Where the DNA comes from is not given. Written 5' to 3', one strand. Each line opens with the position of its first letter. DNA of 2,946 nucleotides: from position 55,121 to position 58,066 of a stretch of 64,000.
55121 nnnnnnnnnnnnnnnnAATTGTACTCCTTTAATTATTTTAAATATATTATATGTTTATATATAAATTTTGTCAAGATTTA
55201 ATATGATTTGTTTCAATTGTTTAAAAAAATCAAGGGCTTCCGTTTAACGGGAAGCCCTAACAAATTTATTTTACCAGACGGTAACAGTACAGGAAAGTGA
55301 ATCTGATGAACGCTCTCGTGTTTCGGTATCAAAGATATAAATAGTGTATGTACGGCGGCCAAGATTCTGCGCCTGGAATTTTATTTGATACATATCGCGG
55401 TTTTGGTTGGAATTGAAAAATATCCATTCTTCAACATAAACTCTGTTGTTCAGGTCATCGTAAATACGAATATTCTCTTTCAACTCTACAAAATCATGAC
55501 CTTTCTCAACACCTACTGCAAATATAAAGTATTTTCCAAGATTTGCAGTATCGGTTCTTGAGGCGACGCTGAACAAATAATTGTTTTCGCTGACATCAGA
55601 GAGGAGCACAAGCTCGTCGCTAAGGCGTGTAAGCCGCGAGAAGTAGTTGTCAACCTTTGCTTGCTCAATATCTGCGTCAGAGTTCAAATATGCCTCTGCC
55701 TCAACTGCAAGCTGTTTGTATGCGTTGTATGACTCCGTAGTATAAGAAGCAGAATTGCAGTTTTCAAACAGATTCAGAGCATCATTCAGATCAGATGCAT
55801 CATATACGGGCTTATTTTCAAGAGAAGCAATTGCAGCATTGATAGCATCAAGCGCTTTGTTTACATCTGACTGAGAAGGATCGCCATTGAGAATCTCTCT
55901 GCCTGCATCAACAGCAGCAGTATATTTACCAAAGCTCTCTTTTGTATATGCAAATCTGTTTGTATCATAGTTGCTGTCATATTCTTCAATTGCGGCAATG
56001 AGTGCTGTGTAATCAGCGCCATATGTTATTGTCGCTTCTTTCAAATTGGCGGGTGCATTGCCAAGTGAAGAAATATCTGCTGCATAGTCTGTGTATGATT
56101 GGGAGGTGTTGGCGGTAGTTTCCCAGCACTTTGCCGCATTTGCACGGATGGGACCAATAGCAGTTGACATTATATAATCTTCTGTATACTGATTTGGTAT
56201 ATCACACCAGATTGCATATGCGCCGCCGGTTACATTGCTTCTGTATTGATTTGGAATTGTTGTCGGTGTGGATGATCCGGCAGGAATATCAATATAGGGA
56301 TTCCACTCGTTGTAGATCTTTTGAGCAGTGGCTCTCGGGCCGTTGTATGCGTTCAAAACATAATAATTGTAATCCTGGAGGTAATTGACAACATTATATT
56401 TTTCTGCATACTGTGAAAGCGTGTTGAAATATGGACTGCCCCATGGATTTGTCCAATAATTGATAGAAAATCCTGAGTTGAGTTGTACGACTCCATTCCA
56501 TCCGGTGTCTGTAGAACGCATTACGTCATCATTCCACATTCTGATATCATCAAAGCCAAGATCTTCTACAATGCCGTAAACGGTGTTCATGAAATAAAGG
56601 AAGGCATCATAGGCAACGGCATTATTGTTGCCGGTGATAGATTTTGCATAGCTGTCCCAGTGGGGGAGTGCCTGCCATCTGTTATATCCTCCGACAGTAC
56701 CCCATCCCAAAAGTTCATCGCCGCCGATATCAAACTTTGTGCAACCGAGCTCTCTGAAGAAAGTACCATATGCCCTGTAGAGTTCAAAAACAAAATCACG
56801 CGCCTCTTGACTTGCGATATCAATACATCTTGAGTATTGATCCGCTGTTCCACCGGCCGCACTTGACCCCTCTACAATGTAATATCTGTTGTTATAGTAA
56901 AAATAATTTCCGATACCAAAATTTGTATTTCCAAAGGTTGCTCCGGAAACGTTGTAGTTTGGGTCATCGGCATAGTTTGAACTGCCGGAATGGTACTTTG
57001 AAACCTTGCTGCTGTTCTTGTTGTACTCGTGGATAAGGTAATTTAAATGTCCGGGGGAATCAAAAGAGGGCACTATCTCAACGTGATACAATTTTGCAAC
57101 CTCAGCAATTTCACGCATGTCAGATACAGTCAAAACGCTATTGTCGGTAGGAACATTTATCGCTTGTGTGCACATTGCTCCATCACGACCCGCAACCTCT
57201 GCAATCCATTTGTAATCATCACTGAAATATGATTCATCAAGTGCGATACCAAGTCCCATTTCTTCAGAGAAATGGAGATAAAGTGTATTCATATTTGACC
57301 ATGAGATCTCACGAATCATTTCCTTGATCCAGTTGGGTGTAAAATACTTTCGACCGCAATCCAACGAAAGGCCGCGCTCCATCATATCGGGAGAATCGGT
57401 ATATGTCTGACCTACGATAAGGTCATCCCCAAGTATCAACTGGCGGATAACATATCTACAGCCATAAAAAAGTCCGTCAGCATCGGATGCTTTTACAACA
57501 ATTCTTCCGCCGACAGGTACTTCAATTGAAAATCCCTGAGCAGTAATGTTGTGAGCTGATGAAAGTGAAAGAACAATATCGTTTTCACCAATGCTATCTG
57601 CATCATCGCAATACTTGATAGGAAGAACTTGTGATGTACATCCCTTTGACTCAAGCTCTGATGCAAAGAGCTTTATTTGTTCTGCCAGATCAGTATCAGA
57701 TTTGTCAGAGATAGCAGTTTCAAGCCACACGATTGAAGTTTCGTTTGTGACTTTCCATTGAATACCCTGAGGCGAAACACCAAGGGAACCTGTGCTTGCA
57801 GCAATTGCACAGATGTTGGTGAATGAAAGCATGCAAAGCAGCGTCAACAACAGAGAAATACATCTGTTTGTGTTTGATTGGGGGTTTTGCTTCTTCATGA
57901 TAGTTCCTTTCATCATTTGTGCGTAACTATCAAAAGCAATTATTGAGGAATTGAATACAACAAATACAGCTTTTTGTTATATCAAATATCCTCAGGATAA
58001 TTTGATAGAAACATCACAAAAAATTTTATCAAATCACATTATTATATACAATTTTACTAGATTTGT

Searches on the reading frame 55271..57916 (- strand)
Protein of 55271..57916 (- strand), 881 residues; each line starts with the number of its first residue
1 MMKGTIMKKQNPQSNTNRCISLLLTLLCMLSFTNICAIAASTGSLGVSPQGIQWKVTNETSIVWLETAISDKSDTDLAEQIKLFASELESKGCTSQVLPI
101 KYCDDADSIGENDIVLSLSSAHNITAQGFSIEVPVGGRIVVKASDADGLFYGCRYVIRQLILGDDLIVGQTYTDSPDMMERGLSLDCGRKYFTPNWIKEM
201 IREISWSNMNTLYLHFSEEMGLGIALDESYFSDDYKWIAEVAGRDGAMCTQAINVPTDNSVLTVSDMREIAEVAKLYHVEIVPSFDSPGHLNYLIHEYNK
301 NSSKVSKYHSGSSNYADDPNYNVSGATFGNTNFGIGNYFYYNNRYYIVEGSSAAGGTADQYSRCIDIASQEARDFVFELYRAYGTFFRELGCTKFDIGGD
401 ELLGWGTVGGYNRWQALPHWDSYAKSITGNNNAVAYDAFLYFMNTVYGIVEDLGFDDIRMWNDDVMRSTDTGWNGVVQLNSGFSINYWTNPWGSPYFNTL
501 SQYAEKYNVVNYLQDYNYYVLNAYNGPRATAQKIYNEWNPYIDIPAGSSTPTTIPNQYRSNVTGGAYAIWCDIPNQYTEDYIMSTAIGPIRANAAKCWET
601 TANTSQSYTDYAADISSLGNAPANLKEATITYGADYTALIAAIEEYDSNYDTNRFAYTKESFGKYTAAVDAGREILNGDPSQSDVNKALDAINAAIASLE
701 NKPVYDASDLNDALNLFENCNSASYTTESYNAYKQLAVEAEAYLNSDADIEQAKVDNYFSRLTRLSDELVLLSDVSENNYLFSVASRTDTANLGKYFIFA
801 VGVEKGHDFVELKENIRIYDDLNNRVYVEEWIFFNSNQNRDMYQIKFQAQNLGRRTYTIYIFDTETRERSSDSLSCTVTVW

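Call 24: search_protein_families(library=pfam, proteins=[window:55271-57916:-], max_evalue=0.0001)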
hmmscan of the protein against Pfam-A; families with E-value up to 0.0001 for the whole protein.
window:55271-57916:- (881 aa): 2 families
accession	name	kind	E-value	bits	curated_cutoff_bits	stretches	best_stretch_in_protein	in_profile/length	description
PF00728.28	Glyco_hydro_20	-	8.4e-24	85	22.3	1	181-574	4-323/348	Glycosyl hydrolase family 20, catalytic domain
PF07554.19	FIVAR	-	1.4e-08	35.7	29.2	1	635-699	1-70/71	FIVAR domain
